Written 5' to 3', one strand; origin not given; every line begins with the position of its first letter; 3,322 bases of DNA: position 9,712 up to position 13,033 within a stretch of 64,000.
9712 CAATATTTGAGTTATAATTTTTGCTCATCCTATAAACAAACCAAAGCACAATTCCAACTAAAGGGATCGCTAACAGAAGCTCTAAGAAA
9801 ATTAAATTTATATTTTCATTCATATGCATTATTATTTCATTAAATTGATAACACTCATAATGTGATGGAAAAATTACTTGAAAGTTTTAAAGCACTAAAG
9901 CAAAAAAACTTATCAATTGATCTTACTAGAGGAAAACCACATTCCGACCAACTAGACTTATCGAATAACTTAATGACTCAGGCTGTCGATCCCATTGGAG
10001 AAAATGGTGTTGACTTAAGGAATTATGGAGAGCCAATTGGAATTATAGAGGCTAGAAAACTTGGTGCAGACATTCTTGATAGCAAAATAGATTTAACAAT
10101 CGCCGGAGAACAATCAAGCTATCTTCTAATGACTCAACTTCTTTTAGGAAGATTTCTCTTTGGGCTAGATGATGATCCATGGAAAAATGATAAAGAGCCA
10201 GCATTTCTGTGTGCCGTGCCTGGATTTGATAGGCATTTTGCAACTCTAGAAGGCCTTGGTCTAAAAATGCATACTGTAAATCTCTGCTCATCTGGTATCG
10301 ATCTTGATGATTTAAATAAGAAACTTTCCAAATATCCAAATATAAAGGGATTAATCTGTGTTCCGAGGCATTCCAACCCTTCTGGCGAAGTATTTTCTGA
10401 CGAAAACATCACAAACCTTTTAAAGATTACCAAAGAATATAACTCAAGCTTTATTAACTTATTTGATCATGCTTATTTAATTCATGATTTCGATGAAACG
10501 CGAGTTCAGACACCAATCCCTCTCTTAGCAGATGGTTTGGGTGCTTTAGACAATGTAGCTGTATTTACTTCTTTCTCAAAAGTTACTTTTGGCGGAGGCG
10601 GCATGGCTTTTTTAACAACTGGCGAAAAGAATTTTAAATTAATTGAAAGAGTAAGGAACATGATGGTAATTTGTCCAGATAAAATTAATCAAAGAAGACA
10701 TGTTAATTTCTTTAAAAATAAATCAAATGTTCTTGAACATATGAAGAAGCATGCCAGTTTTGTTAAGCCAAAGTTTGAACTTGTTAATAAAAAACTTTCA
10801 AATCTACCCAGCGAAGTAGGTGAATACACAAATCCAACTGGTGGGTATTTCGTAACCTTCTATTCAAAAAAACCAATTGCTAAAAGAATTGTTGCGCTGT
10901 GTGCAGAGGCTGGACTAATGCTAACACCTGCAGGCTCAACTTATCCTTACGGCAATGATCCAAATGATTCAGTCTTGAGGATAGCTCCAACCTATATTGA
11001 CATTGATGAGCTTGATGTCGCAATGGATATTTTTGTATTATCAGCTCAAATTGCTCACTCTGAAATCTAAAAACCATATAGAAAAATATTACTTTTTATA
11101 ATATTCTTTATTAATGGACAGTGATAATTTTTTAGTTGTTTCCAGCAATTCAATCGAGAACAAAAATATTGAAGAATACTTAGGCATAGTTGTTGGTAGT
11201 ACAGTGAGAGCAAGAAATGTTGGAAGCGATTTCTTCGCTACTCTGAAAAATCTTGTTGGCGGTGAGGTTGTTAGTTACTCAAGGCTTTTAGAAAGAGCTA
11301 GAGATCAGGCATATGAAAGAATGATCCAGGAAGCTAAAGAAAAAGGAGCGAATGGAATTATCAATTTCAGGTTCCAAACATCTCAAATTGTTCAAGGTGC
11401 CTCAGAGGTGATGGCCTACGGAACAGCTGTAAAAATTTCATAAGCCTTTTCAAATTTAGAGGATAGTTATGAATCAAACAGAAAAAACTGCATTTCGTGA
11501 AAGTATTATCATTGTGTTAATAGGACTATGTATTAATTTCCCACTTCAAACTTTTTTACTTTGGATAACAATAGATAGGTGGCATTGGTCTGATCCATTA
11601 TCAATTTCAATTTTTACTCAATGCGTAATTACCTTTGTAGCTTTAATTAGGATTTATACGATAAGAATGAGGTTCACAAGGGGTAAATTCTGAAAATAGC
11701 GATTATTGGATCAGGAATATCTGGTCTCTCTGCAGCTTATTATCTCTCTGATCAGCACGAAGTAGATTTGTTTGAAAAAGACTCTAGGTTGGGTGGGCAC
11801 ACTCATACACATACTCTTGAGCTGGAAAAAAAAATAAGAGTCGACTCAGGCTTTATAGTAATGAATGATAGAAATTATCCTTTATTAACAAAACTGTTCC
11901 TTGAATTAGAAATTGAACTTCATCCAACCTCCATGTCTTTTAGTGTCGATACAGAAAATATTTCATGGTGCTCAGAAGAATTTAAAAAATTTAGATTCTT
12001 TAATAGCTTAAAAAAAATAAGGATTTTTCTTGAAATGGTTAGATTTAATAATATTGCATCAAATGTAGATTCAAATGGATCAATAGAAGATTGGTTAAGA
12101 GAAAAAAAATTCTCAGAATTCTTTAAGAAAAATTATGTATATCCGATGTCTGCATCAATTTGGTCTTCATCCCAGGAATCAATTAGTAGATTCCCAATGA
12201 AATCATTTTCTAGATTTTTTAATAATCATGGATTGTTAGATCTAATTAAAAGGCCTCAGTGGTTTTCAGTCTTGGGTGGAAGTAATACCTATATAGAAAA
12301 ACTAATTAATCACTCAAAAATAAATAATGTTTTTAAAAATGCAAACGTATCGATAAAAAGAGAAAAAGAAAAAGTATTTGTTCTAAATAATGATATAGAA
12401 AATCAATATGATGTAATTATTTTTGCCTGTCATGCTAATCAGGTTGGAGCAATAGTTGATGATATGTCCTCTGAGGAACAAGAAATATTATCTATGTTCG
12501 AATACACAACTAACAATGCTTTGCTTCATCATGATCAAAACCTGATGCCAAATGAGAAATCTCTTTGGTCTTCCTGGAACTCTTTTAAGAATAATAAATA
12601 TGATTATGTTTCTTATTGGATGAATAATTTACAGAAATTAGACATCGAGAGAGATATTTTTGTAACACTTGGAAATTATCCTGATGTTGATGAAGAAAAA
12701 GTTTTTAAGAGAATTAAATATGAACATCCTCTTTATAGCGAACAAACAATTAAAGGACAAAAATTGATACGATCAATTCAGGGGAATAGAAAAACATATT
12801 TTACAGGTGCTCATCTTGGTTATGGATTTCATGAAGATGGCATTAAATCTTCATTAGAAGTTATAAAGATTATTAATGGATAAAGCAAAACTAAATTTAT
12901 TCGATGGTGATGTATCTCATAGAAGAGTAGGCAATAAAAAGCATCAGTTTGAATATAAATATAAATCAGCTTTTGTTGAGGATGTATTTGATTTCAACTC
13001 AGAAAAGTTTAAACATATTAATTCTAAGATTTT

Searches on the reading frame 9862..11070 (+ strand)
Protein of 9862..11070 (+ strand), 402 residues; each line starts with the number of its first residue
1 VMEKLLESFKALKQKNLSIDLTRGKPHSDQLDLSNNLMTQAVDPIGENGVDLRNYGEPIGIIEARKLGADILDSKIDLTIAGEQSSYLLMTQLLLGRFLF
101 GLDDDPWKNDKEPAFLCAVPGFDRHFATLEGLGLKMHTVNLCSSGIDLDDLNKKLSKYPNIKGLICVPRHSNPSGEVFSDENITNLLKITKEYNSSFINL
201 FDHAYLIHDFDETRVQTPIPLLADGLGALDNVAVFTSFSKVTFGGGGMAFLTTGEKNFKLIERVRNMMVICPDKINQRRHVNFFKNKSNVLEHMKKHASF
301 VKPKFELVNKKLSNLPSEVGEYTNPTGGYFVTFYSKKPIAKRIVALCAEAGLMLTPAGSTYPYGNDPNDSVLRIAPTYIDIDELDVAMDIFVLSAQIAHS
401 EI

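Call 57: search_protein_families(library=pfam, proteins=[window:9862-11070:+])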
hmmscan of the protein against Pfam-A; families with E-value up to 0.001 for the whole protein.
window:9862-11070:+ (402 aa): 2 families
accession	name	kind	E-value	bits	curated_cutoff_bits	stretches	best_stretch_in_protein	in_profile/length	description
PF12897.13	Asp_aminotransf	-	3.1e-99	333.1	27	1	3-400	11-414/421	Aspartate amino-transferase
PF00155.27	Aminotran_1_2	-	1.8e-12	47.6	19.7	1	109-389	88-359/361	Aminotransferase class I and II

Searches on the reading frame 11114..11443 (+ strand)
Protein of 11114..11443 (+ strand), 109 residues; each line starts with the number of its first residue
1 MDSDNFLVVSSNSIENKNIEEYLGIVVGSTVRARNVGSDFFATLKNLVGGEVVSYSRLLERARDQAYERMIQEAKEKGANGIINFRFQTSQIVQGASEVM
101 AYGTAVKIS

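Call 57: search_protein_families(library=pfam, proteins=[window:11114-11443:+])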
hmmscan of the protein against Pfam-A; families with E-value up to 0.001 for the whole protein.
window:11114-11443:+ (109 aa): 1 family
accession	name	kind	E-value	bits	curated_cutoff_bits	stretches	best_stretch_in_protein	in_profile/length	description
PF01906.23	YbjQ_1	-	1.3e-37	129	23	1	7-108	2-103/103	Putative heavy-metal-binding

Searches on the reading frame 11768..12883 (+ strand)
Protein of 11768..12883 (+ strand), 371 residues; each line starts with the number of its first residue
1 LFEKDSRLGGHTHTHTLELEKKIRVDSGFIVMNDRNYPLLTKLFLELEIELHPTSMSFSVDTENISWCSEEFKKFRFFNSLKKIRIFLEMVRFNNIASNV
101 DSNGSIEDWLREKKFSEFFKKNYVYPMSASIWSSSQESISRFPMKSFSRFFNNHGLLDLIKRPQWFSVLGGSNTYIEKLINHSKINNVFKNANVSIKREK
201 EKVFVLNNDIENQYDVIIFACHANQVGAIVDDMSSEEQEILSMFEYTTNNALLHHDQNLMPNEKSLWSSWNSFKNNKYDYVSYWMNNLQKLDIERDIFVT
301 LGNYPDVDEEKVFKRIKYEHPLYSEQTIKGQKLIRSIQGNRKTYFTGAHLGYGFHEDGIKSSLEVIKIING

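Call 57: search_protein_families(library=pfam, proteins=[window:11768-12883:+])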
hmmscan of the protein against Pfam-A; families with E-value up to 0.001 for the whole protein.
window:11768-12883:+ (371 aa): 1 family
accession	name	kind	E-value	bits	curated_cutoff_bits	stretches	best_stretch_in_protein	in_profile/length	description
PF01593.30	Amino_oxidase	-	0.00049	19.9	19.8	0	2-205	20-237/443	Flavin containing amine oxidoreductase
